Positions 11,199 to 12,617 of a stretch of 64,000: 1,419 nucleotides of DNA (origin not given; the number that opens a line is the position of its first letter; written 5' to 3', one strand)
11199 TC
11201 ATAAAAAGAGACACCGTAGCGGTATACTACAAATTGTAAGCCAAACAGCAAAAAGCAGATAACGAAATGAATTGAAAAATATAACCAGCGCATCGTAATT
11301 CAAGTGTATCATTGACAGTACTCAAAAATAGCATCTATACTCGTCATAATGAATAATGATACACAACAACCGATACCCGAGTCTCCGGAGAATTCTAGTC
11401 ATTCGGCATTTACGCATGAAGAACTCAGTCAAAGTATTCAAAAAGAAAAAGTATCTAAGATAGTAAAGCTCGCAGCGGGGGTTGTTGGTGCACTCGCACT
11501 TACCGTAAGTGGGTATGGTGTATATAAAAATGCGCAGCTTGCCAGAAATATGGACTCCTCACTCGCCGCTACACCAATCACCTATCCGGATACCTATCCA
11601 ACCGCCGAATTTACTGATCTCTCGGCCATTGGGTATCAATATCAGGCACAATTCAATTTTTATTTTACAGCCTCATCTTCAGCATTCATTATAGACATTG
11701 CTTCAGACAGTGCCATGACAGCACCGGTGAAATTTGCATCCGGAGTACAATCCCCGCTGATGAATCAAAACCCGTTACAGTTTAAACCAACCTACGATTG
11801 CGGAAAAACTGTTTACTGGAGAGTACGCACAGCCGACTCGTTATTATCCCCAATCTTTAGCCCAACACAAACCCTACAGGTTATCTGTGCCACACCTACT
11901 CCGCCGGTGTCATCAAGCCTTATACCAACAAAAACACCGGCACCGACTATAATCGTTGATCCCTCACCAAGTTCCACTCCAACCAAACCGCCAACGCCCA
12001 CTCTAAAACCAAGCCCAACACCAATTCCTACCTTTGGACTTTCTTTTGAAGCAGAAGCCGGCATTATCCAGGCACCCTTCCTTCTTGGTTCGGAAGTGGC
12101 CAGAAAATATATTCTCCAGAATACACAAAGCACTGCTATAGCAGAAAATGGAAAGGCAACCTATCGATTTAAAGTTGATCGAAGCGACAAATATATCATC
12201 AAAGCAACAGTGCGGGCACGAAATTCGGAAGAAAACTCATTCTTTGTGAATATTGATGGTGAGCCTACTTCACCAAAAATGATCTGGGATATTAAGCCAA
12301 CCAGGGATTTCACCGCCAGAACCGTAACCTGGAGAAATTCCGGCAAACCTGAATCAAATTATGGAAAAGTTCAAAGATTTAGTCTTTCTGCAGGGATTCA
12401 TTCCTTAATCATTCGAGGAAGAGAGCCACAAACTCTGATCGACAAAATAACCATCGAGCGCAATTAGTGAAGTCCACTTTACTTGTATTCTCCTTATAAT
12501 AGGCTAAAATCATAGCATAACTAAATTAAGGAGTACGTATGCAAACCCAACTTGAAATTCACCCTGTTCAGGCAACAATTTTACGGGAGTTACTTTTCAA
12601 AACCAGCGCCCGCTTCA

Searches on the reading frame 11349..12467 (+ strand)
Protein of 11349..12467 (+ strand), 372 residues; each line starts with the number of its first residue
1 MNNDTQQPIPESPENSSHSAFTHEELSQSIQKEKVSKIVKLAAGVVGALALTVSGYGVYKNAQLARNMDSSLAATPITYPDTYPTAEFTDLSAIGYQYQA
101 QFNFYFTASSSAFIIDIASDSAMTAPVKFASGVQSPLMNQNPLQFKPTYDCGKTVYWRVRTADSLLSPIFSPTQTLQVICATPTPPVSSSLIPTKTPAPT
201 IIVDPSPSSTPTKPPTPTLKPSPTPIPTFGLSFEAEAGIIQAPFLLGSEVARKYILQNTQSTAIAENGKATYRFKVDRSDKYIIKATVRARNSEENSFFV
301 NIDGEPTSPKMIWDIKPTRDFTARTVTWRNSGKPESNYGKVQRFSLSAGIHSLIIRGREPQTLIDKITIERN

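Call 28: find_encoding_contigs(protein=window:11349-12467:+, flank=10000, max_places=1)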
Protein window:11349-12467:+ (372 aa): 1 contig read that carries it; 1 place shown.
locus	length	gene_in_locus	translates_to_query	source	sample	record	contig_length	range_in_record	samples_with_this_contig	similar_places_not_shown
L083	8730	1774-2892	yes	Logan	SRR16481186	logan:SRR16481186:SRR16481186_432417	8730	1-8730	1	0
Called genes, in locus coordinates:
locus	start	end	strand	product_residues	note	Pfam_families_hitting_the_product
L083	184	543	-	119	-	PF24963:DUF7768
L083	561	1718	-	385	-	PF04932:Wzy_C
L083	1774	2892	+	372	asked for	-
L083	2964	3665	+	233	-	PF00293:NUDIX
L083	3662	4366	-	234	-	PF20582:UPF0758_N, PF04002:RadC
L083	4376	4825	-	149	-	PF04024:PspC, PF18917:LiaI-LiaF-like_TM1, PF22570:LiaF-TM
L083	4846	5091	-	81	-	PF07866:DUF1653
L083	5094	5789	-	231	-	-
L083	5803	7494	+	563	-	PF05426:Alginate_lyase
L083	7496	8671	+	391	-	PF01569:PAP2, PF22778:VCPO_2nd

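Call 47: search_protein_families(library=pfam, proteins=[window:11349-12467:+], max_evalue=0.001)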
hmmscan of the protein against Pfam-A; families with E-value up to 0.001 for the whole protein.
window:11349-12467:+ (372 aa): 1 family
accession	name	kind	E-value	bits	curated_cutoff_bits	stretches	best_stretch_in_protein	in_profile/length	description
PF17829.7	GH115_C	-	0.00083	19.7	24.1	0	264-370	52-159/172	Glycosyl hydrolase family 115 C-terminal domain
